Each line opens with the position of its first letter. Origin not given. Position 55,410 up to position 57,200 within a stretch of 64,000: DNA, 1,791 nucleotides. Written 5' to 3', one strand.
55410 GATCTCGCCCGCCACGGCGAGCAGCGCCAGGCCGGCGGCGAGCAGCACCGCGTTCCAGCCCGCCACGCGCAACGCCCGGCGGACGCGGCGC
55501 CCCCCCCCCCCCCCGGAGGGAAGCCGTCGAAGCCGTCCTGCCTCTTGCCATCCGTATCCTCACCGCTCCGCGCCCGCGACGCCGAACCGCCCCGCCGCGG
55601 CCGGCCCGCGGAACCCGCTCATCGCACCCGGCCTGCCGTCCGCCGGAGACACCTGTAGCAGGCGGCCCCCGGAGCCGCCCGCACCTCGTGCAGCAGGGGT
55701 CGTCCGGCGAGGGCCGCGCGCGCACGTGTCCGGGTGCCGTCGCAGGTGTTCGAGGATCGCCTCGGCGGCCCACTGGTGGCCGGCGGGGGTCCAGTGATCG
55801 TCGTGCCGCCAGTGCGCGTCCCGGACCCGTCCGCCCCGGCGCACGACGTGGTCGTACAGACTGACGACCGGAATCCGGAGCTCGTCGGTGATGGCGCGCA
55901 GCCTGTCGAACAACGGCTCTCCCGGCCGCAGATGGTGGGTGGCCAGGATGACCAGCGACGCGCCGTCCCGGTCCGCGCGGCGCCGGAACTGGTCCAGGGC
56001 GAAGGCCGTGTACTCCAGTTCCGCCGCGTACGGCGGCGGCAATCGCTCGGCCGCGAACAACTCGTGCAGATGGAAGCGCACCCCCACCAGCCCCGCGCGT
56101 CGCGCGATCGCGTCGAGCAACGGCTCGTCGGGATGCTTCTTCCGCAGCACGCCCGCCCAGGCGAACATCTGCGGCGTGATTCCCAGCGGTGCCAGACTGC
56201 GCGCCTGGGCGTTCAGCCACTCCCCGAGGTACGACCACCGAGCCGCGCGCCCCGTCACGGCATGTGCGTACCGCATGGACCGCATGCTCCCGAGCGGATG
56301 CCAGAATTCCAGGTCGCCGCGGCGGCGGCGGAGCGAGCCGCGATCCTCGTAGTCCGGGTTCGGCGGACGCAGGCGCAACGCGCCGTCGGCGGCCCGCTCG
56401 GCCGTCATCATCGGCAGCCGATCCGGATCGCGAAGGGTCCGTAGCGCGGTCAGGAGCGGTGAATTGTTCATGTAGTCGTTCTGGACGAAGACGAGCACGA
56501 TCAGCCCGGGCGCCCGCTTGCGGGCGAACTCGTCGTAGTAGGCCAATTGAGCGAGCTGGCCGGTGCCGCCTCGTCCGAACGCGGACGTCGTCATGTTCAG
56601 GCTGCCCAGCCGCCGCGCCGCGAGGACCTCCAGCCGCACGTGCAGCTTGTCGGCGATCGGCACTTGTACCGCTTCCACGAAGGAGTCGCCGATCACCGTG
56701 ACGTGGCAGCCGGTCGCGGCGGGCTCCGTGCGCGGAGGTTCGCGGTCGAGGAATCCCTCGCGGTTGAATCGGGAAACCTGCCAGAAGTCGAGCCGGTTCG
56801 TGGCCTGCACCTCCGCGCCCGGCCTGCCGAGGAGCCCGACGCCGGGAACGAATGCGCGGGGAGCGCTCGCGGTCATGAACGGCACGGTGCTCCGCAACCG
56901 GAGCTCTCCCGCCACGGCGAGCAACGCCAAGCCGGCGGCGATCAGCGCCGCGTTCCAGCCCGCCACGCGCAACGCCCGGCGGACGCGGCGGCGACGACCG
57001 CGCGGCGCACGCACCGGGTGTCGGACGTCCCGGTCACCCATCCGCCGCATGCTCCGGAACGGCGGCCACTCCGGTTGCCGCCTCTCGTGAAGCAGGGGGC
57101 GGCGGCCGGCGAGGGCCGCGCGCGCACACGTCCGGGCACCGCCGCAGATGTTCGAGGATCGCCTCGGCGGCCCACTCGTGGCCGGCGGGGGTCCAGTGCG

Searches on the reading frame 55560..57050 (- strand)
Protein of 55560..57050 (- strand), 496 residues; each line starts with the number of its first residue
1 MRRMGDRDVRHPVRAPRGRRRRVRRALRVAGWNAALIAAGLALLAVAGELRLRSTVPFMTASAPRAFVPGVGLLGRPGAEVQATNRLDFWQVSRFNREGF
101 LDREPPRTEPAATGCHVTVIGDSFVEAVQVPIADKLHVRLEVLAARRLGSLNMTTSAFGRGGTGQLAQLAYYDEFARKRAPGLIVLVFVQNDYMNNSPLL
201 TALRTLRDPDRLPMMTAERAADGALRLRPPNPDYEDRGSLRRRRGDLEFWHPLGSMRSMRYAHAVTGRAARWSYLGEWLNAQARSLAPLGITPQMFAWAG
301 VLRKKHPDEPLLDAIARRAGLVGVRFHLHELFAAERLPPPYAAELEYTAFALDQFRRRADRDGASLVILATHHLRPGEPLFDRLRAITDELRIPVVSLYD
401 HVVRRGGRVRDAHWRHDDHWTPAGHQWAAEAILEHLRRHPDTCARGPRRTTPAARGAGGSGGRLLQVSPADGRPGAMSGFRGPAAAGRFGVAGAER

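Call 13: search_protein_families(library=pfam, proteins=[window:55560-57050:-], max_evalue=0.1)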
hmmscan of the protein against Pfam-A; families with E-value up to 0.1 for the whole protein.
window:55560-57050:- (496 aa): 3 families
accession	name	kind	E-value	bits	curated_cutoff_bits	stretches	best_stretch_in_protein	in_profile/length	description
PF16822.11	ALGX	-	4.8e-06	26.9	26.5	1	381-469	75-163/268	SGNH hydrolase-like domain, acetyltransferase AlgX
PF00657.28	Lipase_GDSL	-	0.0011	19.6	23.6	1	118-197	2-93/208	GDSL-like Lipase/Acylhydrolase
PF13472.12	Lipase_GDSL_2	-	0.0015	19.5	32.9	0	382-426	133-177/178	GDSL-like Lipase/Acylhydrolase family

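Call 14: find_homologous_proteins(query=window:55563-57050:-)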
Query window:55563-57050:- (496 aa): 982 proteins with E <= 0.001 among 8000 candidates; the best 120 are listed.
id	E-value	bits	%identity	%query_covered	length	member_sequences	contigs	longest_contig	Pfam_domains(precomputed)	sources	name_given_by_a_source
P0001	0.0e+0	1108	100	99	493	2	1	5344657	PF16822.12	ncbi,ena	-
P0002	1.1e-280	950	93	88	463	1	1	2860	PF16822.12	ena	-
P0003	3.5e-260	882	87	92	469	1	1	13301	PF16822.12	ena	-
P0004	1.4e-257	874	85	95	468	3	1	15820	PF16822.12,PF13472.13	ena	-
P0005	3.0e-243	826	81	94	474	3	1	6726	PF16822.12,PF13472.13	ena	-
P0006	1.1e-237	808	82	88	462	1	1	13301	PF13472.13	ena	-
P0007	1.5e-236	804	78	95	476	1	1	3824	PF16822.12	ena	-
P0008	1.0e-233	795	81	86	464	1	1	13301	PF16822.12,PF13472.13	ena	-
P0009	1.4e-232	791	82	88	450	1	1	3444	-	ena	-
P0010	1.4e-231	788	79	92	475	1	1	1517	PF16822.12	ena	-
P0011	3.6e-231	787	80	93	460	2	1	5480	PF13472.13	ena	-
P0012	6.3e-230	782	78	95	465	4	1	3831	PF16822.12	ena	-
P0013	3.6e-229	780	79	93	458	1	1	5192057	PF16822.12,PF13472.13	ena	-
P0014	9.2e-229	779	80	92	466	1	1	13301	PF16822.12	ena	-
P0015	1.2e-222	758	77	93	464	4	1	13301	PF16822.12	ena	-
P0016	1.3e-221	755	82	86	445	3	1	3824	PF16822.12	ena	-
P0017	3.1e-221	754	79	91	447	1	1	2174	PF16822.12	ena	-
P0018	3.4e-220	750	80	86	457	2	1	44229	PF16822.12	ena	-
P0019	1.4e-218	745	88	75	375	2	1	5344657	PF16822.12,PF13472.13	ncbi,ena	-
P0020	1.7e-217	741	79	90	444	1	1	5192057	PF16822.12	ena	-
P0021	1.9e-215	735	79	89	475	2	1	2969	PF16822.12,PF13472.13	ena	-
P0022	1.5e-212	725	77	88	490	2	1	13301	PF16822.12,PF13472.13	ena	-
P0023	1.7e-210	718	76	86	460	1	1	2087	PF16822.12,PF13472.13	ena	-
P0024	1.4e-209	715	79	84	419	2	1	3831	PF16822.12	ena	-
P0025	6.9e-209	713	77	84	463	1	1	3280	PF16822.12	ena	-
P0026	2.3e-208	711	73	95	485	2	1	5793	PF16822.12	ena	-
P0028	7.2e-208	710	75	87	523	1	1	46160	PF16822.12,PF13472.13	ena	-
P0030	1.2e-199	683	74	87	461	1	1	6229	PF16822.12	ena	-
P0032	1.2e-196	673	71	88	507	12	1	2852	PF13472.13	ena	-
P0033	6.5e-189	647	72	87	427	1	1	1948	-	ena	-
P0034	2.6e-187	642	68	91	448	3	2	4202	PF13472.13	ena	-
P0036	1.0e-182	627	72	85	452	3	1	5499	PF16822.12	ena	-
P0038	1.7e-144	501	72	69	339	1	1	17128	PF16822.12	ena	-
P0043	1.3e-115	405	50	85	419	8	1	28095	PF16822.12,PF13472.13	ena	-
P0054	3.5e-112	394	50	85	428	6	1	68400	PF16822.12,PF13472.13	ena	-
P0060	1.8e-111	392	49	85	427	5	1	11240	PF16822.12,PF13472.13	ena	-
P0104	1.1e-108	382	46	93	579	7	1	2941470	PF16822.12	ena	-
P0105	1.3e-108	382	48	85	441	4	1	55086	PF16822.12,PF13472.13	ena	-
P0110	2.8e-108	381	49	83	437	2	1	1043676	PF16822.12,PF13472.13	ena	-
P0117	8.2e-108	380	47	80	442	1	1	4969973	PF13472.13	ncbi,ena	-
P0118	9.2e-108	379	47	87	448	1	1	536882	PF16822.12,PF13472.13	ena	-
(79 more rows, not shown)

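Call 15: find_encoding_contigs(protein=P0001, flank=10000, max_places=3)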
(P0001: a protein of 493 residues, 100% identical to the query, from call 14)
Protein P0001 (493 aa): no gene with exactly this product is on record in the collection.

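Call 16: find_encoding_contigs(protein=P0013, flank=10000, max_places=3)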
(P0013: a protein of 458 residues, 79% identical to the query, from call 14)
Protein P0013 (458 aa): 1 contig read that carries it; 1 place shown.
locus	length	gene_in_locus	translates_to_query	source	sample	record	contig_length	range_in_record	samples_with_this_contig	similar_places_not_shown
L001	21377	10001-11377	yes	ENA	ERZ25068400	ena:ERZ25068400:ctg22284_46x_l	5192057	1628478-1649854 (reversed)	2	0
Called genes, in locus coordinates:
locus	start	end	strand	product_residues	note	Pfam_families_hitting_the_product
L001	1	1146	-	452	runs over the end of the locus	PF07670:Gate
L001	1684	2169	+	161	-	PF04542:Sigma70_r2, PF08281:Sigma70_r4_2, PF04545:Sigma70_r4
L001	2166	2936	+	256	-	PF13490:zf-HC2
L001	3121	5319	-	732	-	PF24684:Vgb_lyase (faint)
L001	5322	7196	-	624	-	PF05580:Peptidase_S55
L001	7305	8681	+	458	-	-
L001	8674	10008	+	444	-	PF16822:ALGX (weak)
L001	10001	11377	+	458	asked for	PF13472:Lipase_GDSL_2 (faint), PF16822:ALGX (weak)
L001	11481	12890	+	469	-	PF13472:Lipase_GDSL_2 (faint)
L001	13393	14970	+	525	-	PF01487:DHquinase_I, PF08501:Shikimate_dh_N, PF18317:SDH_C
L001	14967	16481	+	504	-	PF04715:, PF00425:Chorismate_bind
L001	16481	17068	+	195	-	PF00117:GATase, PF07722:Peptidase_C26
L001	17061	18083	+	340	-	PF02885:Glycos_trans_3N, PF00591:Glycos_transf_3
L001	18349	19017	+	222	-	-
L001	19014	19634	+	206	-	PF00697:PRAI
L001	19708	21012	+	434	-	PF00291:PALP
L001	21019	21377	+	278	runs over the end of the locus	PF00290:Trp_syntA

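Call 17: find_encoding_contigs(protein=P0003, flank=10000, max_places=3)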
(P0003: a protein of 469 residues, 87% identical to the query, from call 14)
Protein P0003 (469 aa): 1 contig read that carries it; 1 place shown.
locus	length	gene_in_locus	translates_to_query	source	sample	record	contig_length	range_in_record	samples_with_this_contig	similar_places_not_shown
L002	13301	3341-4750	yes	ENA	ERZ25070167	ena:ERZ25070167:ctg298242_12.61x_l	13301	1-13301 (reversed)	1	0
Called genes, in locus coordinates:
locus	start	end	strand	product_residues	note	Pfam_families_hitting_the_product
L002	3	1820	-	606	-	?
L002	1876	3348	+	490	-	PF13472:Lipase_GDSL_2 (faint), PF16822:ALGX (weak)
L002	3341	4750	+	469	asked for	PF16822:ALGX (weak)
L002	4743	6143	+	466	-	PF16822:ALGX (weak)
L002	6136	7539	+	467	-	PF13472:Lipase_GDSL_2 (faint)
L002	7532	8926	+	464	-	PF16822:ALGX (faint)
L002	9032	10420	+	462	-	PF13472:Lipase_GDSL_2 (faint)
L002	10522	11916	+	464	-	PF13472:Lipase_GDSL_2 (faint), PF16822:ALGX (weak)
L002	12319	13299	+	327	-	?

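Call 23: list_cluster_members(proteins=[P0001, P0019])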
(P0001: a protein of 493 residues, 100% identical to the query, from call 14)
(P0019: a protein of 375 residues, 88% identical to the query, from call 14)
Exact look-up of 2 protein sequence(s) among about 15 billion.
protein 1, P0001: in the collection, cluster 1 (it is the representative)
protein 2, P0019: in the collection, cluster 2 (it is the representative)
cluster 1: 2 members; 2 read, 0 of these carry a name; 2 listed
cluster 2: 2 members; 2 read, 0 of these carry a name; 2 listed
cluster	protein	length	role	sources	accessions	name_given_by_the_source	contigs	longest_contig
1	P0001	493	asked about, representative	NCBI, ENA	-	-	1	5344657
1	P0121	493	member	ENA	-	-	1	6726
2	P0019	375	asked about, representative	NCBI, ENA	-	-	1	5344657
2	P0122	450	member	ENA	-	-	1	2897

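Call 24: find_encoding_contigs(protein=P0122, flank=10000, max_places=4)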
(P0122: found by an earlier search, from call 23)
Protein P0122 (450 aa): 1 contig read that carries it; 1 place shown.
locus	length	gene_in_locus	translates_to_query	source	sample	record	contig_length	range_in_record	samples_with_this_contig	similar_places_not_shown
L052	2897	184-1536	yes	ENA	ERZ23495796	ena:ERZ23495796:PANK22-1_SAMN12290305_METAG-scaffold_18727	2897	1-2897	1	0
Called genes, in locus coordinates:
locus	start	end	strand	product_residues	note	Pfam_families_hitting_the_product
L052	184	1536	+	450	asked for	PF16822:ALGX (faint), PF13472:Lipase_GDSL_2 (faint)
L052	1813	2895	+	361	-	?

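Call 25: find_encoding_contigs(protein=P0121, flank=10000, max_places=4)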
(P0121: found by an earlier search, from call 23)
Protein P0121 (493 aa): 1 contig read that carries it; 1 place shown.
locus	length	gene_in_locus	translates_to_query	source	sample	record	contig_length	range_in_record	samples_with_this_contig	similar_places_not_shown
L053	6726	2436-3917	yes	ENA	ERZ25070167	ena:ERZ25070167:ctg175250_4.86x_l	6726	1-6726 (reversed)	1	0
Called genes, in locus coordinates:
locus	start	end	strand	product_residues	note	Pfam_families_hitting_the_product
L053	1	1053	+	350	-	?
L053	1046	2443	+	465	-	PF16822:ALGX (faint)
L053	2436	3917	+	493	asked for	PF16822:ALGX (weak)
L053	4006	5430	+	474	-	PF13472:Lipase_GDSL_2 (faint), PF16822:ALGX (weak)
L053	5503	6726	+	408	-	?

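Call 26: find_encoding_contigs(protein=P0004, flank=10000, max_places=4)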
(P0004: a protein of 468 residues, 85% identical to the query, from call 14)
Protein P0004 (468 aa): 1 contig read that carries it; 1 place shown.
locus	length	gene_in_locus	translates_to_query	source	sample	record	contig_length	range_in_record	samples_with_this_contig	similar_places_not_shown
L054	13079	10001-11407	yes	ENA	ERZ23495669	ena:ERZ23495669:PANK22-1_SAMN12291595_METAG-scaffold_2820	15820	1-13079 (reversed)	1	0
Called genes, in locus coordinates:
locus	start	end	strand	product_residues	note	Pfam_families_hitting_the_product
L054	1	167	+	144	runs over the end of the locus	PF13442:Cytochrome_CBB3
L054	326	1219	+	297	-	PF03602:Cons_hypoth95 (faint), PF01555:N6_N4_Mtase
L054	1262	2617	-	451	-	PF07670:Gate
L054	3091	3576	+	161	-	PF04542:Sigma70_r2, PF08281:Sigma70_r4_2, PF04545:Sigma70_r4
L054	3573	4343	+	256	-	PF13490:zf-HC2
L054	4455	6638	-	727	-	PF24684:Vgb_lyase (faint)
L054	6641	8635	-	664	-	PF05580:Peptidase_S55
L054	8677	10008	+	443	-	PF16822:ALGX (faint)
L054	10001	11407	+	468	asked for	PF13472:Lipase_GDSL_2 (faint), PF16822:ALGX (weak)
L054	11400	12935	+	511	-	PF16822:ALGX (faint), PF13472:Lipase_GDSL_2 (faint)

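Call 28: find_encoding_contigs(protein=P0019, flank=3000, max_places=3)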
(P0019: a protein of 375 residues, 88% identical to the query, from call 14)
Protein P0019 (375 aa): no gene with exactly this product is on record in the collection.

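Call 32: find_encoding_contigs(protein=P0024, flank=6000, max_places=3)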
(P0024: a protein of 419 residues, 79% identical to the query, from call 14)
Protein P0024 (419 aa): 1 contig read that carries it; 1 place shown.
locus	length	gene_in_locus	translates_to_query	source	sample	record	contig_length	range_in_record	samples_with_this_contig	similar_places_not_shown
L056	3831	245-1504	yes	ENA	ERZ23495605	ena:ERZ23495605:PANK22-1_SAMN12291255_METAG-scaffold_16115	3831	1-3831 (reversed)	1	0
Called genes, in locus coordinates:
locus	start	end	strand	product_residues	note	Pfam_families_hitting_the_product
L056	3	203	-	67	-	?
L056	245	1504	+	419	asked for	PF16822:ALGX (weak)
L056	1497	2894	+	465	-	PF16822:ALGX (faint)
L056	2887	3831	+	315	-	?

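Call 33: find_encoding_contigs(protein=P0036, flank=6000, max_places=3)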
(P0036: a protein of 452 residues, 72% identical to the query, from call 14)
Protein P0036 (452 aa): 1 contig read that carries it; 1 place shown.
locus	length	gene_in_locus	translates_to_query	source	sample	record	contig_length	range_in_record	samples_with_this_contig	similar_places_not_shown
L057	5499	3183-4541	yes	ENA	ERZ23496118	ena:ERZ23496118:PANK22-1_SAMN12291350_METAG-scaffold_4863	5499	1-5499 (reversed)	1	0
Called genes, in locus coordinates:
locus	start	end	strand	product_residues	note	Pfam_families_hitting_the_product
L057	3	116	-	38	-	?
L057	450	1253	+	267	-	PF04199:Cyclase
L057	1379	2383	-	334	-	-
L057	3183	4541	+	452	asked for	PF16822:ALGX (weak)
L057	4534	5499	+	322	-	?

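Call 34: find_encoding_contigs(protein=P0033, flank=6000, max_places=3)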
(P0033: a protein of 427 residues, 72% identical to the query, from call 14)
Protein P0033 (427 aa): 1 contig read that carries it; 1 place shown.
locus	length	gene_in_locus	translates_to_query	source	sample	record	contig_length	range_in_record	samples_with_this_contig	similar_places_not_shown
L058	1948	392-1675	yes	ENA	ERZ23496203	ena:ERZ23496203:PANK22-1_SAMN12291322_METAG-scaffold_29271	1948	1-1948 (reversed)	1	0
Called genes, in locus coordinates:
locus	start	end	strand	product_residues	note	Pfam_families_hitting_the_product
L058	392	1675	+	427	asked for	-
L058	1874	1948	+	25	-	?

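Call 51: search_solved_structures(query=window:55563-57050:-, max_evalue=1)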
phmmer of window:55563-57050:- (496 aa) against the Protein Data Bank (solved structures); distinct sequences matched with E-value up to 1: 1.
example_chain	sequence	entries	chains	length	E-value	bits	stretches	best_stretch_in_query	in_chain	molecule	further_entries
7ula_A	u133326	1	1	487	0.97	11.4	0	406-450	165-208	Alginate biosynthesis protein AlgX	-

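Call 55: find_encoding_contigs(protein=P0043, flank=4000, max_places=4)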
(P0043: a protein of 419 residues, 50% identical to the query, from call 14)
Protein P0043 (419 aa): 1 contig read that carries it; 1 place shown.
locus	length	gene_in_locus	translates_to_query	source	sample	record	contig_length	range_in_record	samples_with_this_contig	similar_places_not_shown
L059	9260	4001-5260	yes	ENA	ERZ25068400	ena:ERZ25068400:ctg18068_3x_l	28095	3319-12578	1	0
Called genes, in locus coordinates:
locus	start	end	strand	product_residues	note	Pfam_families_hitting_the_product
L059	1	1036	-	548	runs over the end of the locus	PF13401:AAA_22 (weak)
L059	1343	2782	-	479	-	PF02589:LUD_dom, PF12838:Fer4_7 (faint), PF13183:Fer4_8, PF13237:Fer4_10 (faint), PF13534:Fer4_17 (weak), PF11870:LutB_C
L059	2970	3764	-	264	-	PF02754:CCG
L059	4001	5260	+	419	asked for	PF16822:ALGX (faint), PF13472:Lipase_GDSL_2 (faint)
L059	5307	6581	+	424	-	-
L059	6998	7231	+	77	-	PF00475:IGPD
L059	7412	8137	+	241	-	PF00117:GATase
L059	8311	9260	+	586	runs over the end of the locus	PF00296:Bac_luciferase, PF00857:Isochorismatase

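Call 59: find_encoding_contigs(protein=P0117, flank=3000, max_places=3)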
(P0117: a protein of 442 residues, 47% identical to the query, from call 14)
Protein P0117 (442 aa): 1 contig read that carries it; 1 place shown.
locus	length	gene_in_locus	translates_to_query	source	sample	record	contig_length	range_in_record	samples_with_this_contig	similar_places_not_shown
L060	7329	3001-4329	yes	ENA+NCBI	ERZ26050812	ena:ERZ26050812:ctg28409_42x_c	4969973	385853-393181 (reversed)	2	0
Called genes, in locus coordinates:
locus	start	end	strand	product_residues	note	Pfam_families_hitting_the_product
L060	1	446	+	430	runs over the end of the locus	PF13472:Lipase_GDSL_2 (faint)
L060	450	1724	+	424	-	PF13472:Lipase_GDSL_2 (faint)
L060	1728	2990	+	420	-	PF13472:Lipase_GDSL_2 (faint)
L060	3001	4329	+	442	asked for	PF13472:Lipase_GDSL_2 (faint)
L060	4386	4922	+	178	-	PF01035:DNA_binding_1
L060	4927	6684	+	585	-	PF05580:Peptidase_S55 (weak)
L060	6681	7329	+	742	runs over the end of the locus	PF07494:Reg_prop (faint)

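Call 62: predict_structure(alignment_id=A1)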
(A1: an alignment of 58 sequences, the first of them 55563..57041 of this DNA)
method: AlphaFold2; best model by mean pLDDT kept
length: 493 residues; sequences in the alignment: 58
mean_pLDDT: 86.1   pTM: 0.83
mean pLDDT of the five models: 86.1, 84.3, 83.9, 82.7, 82.2
residues with pLDDT >= 90: 335; 70-90: 78; 50-70: 36; < 50: 44
segments of 3 or more residues with pLDDT < 50: 1-5, 456-493
pLDDT, mean of each block of 10 residues (from residue 1): 50 71 93 96 96 93 97 96 88 96 77 95 95 97 88 96 97 95 97 96 95 95 97 92 78 72 90 92 81 93 94 81 79 91 97 97 97 96 98 98 97 91 98 93 65 51 42 36 37 31
secondary structure, 60 per line:
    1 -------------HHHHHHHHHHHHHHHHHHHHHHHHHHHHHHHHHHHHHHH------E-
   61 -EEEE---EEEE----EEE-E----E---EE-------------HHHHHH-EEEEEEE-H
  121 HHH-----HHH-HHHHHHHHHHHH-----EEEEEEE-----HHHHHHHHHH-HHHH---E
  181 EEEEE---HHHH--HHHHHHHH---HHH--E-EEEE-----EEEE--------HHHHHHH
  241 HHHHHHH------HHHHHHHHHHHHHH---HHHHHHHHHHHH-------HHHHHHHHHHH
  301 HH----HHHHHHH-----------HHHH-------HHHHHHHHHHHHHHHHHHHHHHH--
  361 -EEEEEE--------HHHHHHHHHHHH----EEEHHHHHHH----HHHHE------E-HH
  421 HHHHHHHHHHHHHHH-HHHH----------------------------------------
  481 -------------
elements in order: H14-52 E62-65 E69-72 E77-79 H105-110 E112-118 H120-123 H133-144 E150-156 H162-171 H173-176 E180-185 H189-192 H195-202 E213-216 E222-225 H234-247 H254-267 H271-282 H290-302 H307-313 H325-328 H336-358 E362-367 H376-387 E392-394 H395-401 H406-409 H419-435 H437-440

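Call 65: fold_search(model_id=the predicted structure, library=pdb)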
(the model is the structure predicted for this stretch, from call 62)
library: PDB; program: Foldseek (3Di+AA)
matches with E <= 10: 798; with E <= 0.001: 5
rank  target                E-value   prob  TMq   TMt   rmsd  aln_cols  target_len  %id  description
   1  8a2n_A                2.2e-05  1.00  0.37  0.59   8.5       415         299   12  Structure of crocagin biosynthetic protein CgnD (released 2023-02-22)
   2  8a2n_B                1.2e-04  1.00  0.37  0.57   7.3       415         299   12  Structure of crocagin biosynthetic protein CgnD (released 2023-02-22)
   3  5jd3_A                6.8e-04  1.00  0.30  0.61   6.4       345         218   12  Crystal structure of LAE5, an alpha/beta hydrolase enzyme from the metagenome of Lake Arreo, Spain (released 2016-05-04)
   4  4jgg_A                9.5e-04  1.00  0.30  0.75   6.8       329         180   10  Crystal Structure of TesA (released 2013-08-14)
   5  1ivn                  9.5e-04  1.00  0.28  0.70   6.0       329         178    7  E.coli Thioesterase I/Protease I/Lysophospholiase L1 (released 2003-07-08)
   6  9hi5_D                1.2e-03  1.00  0.26  0.56   7.1       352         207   11  Structure of scaffold FI6-focused design_02 (released 2025-12-03)
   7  5jd3_G                1.3e-03  1.00  0.30  0.62   6.0       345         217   12  Crystal structure of LAE5, an alpha/beta hydrolase enzyme from the metagenome of Lake Arreo, Spain (released 2016-05-04)
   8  4iyj_B                1.3e-03  1.00  0.25  0.54   8.0       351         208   12  Crystal structure of a putative acylhydrolase (BACUNI_03406) from Bacteroides uniformis ATCC 8492 at 1.37 A resolution (released 2013-03-06)
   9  7tog                  1.5e-03  1.00  0.29  0.37   9.2       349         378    8  Crystal structure of carbohydrate esterase PbeAcXE, apoenzyme (released 2022-04-13)
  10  7ddy_D                1.6e-03  1.00  0.28  0.64   9.0       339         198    6  Crystal structure of an acetyl xylan esterase AlAXEase (released 2021-06-02)
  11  7c23_A                1.7e-03  1.00  0.25  0.57  15.8       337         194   11  Crystal structure of CrmE10, a SGNH-hydrolase family esterase (released 2020-05-20)
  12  7tjb                  1.7e-03  1.00  0.26  0.52   7.9       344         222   10  Structure of Neisseria gonorrhoeae peptidoglycan O-acetyltransferase B (PatB) (released 2023-01-18)
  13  1j00                  1.8e-03  1.00  0.28  0.71   6.0       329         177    6  E. coli Thioesterase I/Protease I/Lysophospholipase L1 in complexed with diethyl phosphono moiety (released 2003-07-08)
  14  4q9a_A                1.8e-03  1.00  0.29  0.60   7.3       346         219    8  Crystal structure of a putative GDSL-like lipase (PARMER_00689) from Parabacteroides merdae ATCC 43184 at 2.86 A resol (released 2014-06-25)
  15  4iyj_A                1.8e-03  1.00  0.24  0.50   9.4       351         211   11  Crystal structure of a putative acylhydrolase (BACUNI_03406) from Bacteroides uniformis ATCC 8492 at 1.37 A resolution (released 2013-03-06)
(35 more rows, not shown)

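Call 72: search_dna_similar(query=window:55563-57050:-, collection=plasmids, mode=protein, max_evalue=1e-10, max_rows=15)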
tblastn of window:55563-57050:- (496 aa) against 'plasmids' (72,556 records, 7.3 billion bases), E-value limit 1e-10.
Records with a match: 1; places in all: 1; records where one place covers at least 80% of the query: 0.
Best place of each record, by identity: <60% 1.
By first word of the organism name: Desulfolutivibrio 1.
By predicted mobility (MOB-suite, as given by PLSDB): non-mobilizable 1.
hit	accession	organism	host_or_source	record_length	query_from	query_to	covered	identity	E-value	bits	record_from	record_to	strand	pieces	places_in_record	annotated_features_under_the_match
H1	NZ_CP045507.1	Desulfolutivibrio sulfoxidireducens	cell culture,sewage treatment plant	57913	69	432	73%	33.5%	3e-37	153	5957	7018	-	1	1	SGNH/GDSL hydrolase family protein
